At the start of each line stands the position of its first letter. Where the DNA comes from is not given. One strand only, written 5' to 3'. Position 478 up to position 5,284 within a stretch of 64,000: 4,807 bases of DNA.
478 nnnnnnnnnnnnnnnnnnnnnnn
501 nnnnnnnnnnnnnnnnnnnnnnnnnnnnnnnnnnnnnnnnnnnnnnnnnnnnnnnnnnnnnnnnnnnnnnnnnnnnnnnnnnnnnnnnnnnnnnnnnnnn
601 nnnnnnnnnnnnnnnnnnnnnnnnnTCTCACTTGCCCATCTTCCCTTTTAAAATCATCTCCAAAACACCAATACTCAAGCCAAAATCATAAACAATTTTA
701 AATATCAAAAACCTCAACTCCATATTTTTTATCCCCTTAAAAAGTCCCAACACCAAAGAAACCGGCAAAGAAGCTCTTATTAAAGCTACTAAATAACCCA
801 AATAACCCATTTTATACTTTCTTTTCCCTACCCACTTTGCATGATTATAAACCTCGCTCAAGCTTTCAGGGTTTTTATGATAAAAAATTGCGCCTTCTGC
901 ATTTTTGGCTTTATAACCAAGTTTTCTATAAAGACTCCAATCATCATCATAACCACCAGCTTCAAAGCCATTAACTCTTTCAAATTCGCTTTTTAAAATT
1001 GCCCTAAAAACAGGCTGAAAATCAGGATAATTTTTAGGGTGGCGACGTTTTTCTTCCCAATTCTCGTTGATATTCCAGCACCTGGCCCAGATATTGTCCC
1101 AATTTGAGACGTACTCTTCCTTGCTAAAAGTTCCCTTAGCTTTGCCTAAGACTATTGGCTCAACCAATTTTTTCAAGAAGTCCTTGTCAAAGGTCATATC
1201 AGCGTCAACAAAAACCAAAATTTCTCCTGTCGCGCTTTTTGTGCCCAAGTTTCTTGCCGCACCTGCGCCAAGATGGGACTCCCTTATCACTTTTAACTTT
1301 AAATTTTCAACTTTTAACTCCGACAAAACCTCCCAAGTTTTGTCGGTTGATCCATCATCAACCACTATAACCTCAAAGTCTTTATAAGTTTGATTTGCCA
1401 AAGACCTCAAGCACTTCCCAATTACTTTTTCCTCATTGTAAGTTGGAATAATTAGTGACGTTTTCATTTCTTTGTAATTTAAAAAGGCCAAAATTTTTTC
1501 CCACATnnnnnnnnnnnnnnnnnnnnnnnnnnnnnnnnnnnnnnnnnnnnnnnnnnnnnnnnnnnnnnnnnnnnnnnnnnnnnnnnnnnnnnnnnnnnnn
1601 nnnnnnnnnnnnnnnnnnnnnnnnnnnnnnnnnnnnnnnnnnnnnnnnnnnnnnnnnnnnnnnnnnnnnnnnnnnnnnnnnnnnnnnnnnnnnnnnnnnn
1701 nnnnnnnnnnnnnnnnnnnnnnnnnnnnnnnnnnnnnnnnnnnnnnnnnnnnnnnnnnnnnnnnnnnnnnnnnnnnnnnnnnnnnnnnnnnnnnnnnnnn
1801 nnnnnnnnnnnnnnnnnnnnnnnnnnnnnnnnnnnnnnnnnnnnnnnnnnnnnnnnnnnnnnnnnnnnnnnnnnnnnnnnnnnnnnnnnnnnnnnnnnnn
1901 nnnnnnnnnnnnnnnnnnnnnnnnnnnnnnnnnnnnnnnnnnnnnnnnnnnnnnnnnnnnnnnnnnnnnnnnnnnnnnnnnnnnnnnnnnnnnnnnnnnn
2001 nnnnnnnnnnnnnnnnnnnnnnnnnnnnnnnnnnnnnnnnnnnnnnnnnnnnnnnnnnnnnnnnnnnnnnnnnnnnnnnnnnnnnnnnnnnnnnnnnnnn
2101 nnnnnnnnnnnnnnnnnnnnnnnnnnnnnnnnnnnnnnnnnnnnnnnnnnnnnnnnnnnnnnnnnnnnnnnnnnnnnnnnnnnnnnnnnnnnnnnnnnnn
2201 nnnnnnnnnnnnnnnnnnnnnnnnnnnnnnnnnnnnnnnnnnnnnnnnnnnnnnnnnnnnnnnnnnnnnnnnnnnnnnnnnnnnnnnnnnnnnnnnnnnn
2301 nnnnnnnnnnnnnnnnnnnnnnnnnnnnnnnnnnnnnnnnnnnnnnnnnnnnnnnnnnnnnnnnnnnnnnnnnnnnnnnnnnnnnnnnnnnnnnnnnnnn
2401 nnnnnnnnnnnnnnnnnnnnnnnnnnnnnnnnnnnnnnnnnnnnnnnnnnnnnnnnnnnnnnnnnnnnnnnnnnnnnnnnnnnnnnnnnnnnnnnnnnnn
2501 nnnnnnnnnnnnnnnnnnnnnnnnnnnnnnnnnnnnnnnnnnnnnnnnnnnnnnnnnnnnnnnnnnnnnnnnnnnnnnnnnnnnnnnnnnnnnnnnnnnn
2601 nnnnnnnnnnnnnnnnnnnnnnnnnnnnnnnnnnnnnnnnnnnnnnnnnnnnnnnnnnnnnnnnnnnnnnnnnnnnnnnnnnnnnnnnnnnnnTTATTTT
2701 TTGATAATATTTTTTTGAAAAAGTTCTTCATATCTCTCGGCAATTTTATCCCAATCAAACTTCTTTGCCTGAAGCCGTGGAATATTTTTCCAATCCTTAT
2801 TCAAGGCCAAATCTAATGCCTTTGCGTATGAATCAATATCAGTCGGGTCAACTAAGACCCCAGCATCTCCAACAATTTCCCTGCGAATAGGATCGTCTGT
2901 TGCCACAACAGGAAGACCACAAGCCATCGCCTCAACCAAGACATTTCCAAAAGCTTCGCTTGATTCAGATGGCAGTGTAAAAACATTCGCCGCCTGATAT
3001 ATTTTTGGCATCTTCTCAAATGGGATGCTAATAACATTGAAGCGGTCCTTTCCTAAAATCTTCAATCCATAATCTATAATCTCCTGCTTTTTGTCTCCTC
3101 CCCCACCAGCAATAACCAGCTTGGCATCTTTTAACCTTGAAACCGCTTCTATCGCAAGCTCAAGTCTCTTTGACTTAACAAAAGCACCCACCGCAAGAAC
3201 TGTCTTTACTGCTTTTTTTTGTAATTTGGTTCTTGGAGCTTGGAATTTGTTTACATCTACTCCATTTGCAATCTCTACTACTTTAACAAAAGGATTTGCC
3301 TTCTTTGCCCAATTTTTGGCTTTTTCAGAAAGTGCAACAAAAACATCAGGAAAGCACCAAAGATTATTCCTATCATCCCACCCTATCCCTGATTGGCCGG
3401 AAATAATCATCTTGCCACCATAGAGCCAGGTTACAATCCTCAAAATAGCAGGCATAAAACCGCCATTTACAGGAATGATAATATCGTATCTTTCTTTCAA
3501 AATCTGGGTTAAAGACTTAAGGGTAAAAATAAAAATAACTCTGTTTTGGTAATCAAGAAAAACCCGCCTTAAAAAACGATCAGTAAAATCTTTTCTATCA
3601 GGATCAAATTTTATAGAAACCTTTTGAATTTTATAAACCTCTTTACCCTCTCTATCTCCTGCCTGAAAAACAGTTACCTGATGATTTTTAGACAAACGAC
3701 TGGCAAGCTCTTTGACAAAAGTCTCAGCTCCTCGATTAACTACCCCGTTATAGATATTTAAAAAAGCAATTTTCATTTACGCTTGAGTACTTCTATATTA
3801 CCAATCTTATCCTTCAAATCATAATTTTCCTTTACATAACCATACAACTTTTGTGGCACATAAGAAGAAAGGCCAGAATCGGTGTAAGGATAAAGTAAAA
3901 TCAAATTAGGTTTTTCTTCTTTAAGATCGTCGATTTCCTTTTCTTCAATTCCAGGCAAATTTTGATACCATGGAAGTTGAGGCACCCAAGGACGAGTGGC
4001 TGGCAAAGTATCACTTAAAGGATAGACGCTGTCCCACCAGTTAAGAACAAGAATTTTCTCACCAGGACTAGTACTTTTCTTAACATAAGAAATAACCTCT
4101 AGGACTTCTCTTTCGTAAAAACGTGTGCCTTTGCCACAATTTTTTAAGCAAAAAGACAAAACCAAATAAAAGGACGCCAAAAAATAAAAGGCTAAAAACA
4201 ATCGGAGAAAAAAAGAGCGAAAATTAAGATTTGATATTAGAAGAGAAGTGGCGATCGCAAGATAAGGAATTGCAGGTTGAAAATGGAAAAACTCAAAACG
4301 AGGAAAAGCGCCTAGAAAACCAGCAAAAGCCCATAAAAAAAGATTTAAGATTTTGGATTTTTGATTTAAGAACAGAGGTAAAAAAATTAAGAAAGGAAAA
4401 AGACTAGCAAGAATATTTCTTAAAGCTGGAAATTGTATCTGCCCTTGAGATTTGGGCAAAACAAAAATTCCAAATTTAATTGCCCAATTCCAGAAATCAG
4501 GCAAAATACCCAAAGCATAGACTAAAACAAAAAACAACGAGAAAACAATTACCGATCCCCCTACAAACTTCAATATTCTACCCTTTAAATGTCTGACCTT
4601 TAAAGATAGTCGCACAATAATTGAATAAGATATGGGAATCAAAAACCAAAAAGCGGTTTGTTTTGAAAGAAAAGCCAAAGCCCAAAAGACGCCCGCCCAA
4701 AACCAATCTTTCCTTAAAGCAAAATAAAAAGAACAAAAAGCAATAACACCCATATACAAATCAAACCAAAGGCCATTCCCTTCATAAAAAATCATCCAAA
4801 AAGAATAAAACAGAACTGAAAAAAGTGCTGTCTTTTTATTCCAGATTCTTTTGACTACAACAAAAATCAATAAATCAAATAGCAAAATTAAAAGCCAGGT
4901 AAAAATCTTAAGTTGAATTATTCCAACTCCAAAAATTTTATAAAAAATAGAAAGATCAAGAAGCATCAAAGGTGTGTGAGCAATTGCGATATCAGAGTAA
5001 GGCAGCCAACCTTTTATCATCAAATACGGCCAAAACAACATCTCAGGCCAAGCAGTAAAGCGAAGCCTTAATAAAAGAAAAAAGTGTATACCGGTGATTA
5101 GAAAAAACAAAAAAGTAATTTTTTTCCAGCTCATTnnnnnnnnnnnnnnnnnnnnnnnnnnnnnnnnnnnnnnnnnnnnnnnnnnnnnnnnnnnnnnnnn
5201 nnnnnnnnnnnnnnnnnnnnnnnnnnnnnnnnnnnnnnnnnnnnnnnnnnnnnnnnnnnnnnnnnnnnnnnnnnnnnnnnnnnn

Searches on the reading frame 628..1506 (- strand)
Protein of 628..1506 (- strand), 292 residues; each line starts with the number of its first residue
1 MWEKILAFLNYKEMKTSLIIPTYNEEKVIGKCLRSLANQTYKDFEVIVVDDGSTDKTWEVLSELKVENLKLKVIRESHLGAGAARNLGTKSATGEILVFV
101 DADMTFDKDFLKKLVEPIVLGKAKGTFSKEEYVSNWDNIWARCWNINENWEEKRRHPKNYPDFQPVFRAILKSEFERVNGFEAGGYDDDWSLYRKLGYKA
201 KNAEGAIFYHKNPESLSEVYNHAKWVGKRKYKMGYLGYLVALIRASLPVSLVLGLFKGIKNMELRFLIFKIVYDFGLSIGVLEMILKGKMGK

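Call 23: search_protein_families(library=pfam, proteins=[window:628-1506:-], max_evalue=0.001)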
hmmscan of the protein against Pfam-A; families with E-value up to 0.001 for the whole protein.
window:628-1506:- (292 aa): 4 families
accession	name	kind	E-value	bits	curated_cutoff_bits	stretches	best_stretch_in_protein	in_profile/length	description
PF00535.33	Glycos_transf_2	-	2.3e-38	132.2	23.3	1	17-173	1-162/168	Glycosyl transferase family 2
PF13641.12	Glyco_tranf_2_3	-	4.9e-17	63.2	27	1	16-211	3-205/230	Glycosyltransferase like family 2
PF10111.15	Glyco_tranf_2_2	-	2e-16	60.7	27.3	1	17-116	1-104/276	Glycosyltransferase like family 2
PF13704.12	Glyco_tranf_2_4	-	8.6e-05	23.4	27.5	1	24-103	2-81/98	Glycosyl transferase family 2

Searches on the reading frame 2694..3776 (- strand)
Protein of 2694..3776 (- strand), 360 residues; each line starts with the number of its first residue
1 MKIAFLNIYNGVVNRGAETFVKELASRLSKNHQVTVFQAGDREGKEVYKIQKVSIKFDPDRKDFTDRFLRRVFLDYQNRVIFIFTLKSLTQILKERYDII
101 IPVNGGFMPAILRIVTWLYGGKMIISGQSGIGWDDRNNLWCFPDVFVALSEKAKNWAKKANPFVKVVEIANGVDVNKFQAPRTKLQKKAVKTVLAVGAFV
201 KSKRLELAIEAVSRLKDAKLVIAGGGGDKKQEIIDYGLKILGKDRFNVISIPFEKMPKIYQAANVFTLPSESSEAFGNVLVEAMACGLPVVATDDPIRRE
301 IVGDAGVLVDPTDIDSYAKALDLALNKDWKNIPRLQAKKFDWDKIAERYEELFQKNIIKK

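Call 23: search_protein_families(library=pfam, proteins=[window:2694-3776:-], max_evalue=0.001)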
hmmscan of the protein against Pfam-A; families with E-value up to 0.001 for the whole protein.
window:2694-3776:- (360 aa): 4 families
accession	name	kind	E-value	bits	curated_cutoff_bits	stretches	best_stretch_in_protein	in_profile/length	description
PF00534.26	Glycos_transf_1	-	2.3e-31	109.1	26.4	1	186-328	11-159/172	Glycosyl transferases group 1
PF13692.12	Glyco_trans_1_4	-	8.7e-28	97.8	27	1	191-325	2-140/142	Glycosyl transferases group 1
PF13439.12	Glyco_transf_4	-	1.6e-09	38.5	28.5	1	16-176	3-169/170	Glycosyltransferase Family 4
PF20706.3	GT4-conflict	-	3.2e-09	36.7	26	1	149-294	157-312/385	Family 4 Glycosyltransferase in conflict systems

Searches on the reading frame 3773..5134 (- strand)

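Call 23: search_protein_families(library=pfam, proteins=[window:3773-5134:-], max_evalue=0.001)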
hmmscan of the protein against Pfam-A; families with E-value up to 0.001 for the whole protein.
window:3773-5134:- (453 aa): 1 family
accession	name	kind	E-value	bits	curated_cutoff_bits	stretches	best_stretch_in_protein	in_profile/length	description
PF13231.12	PMT_2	-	4.3e-10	40.5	26.1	1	53-202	2-155/160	Dolichyl-phosphate-mannose-protein mannosyltransferase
